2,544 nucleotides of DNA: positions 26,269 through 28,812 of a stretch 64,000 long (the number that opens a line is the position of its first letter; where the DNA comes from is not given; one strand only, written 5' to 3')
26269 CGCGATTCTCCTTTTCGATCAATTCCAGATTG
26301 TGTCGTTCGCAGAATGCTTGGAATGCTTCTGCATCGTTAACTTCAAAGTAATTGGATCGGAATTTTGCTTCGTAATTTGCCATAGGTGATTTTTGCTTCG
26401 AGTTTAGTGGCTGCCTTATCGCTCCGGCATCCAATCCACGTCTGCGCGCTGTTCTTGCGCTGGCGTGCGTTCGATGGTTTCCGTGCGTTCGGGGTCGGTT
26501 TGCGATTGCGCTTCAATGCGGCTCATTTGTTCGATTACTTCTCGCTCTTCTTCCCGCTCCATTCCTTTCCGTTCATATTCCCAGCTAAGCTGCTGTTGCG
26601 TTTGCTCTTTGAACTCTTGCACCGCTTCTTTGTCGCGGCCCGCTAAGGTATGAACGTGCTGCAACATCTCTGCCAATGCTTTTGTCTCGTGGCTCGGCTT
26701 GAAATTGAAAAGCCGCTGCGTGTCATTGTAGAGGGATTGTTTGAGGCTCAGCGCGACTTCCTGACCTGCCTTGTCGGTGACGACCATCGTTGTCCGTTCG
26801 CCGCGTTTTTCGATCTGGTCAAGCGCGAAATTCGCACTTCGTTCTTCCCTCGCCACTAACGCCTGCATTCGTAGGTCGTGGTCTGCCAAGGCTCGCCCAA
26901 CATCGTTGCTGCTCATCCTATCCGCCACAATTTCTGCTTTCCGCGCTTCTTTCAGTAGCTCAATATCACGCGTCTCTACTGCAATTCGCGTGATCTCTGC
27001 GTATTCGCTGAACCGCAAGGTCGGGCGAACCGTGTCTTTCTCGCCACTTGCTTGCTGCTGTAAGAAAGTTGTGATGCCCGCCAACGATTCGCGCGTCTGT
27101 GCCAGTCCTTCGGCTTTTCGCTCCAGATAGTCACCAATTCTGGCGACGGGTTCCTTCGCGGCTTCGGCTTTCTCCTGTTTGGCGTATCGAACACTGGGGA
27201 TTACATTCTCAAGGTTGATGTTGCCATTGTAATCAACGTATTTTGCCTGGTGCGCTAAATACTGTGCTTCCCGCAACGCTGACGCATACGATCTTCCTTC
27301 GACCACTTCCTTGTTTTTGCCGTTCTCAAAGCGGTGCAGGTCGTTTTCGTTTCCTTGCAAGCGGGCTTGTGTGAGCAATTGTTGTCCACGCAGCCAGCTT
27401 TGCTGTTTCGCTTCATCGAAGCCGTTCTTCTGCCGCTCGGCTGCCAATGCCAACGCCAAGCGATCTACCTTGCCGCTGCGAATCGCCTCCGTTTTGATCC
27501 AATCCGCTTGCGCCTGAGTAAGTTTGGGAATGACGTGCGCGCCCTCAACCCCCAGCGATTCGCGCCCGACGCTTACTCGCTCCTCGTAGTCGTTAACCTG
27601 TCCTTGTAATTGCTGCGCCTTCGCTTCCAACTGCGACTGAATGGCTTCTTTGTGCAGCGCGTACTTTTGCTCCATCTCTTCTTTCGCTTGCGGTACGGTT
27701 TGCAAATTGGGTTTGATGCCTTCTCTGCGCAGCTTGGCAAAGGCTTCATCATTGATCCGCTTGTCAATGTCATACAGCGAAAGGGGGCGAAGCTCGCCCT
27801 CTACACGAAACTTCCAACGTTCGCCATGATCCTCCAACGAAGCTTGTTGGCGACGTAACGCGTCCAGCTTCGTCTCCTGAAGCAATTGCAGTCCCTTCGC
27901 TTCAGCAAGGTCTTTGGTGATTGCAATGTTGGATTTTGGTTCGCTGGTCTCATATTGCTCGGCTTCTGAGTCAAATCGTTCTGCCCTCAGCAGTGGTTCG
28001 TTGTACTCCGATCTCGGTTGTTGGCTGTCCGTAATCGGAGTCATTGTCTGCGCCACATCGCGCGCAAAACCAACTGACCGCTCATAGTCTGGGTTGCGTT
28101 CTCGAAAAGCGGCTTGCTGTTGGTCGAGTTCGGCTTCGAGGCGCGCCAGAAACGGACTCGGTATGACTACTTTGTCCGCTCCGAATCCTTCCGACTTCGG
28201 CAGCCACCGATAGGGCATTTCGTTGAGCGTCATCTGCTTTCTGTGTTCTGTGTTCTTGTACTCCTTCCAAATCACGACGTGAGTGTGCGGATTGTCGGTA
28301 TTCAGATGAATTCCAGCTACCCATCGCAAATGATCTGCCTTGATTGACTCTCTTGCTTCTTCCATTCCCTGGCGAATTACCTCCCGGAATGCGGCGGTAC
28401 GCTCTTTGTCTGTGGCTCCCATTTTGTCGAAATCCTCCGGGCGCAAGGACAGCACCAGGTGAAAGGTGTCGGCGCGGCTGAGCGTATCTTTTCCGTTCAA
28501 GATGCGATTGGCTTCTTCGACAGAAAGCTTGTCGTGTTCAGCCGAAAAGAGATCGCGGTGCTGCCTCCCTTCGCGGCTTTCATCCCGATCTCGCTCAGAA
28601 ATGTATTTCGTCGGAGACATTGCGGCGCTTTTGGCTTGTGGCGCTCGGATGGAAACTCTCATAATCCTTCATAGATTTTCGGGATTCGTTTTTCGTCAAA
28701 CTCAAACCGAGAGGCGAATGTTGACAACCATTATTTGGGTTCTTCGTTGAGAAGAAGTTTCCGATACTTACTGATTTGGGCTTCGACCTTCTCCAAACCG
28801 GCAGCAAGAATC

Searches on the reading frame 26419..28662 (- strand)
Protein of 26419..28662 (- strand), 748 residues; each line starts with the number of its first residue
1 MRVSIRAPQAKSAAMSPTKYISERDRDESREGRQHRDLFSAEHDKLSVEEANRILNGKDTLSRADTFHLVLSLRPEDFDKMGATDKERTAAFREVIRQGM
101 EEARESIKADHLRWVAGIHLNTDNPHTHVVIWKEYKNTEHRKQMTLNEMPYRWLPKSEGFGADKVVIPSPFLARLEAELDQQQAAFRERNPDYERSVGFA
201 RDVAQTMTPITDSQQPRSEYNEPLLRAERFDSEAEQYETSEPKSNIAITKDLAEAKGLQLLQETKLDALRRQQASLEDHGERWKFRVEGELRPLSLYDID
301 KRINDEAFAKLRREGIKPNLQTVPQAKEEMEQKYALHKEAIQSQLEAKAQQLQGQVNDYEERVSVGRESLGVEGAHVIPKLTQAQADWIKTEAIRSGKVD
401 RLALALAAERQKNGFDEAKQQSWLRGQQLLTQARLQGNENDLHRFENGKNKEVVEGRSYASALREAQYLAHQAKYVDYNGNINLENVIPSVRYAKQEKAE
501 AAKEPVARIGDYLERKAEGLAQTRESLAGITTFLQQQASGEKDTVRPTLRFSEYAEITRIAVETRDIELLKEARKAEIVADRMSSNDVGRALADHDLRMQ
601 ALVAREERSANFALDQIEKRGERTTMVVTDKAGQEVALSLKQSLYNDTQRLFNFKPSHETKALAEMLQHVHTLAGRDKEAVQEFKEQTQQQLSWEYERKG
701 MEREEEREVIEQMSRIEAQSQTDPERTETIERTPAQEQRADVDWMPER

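Call 13: search_protein_families(library=pfam, proteins=[window:26419-28662:-], max_evalue=0.01)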
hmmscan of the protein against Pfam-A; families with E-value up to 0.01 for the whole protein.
window:26419-28662:- (748 aa): 2 families
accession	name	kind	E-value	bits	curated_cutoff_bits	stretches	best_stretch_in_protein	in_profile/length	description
PF18555.7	MobL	-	1.8e-12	47.5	28.5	1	20-142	51-174/383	MobL relaxases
PF03432.20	Relaxase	-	0.0002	22.1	24.6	1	53-131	34-98/132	MobA/VirD2-like, nuclease domain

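Call 80: search_protein_families(library=ncbifam, proteins=[window:26419-28662:-], max_evalue=0.001)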
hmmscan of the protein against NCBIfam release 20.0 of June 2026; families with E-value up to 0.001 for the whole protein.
window:26419-28662:- (748 aa): 2 families
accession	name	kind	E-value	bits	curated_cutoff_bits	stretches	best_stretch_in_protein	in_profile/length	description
NF041499.3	MobP3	subfamily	7.4e-17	61.9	150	1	13-138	44-161/315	MobP3 family relaxase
NF041498.2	MobP2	subfamily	4.2e-08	33.2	200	1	19-145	48-175/335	MobP2 family relaxase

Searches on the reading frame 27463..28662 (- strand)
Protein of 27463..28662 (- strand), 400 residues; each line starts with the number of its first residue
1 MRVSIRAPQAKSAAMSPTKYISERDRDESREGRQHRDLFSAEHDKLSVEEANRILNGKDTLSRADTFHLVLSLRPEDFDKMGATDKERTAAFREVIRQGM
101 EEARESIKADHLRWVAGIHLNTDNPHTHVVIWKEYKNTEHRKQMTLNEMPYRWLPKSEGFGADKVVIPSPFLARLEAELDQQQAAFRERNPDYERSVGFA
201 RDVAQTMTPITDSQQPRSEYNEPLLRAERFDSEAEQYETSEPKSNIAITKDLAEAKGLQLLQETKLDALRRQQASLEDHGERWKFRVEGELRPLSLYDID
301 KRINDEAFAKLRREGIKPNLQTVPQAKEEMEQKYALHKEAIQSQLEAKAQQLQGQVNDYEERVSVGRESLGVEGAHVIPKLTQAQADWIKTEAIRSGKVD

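Call 96: search_dna_similar(query=window:27463-28662:-, collection=plasmids, mode=protein, max_evalue=0.00001, max_rows=15)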
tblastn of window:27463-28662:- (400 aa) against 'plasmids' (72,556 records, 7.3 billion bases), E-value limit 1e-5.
No match.
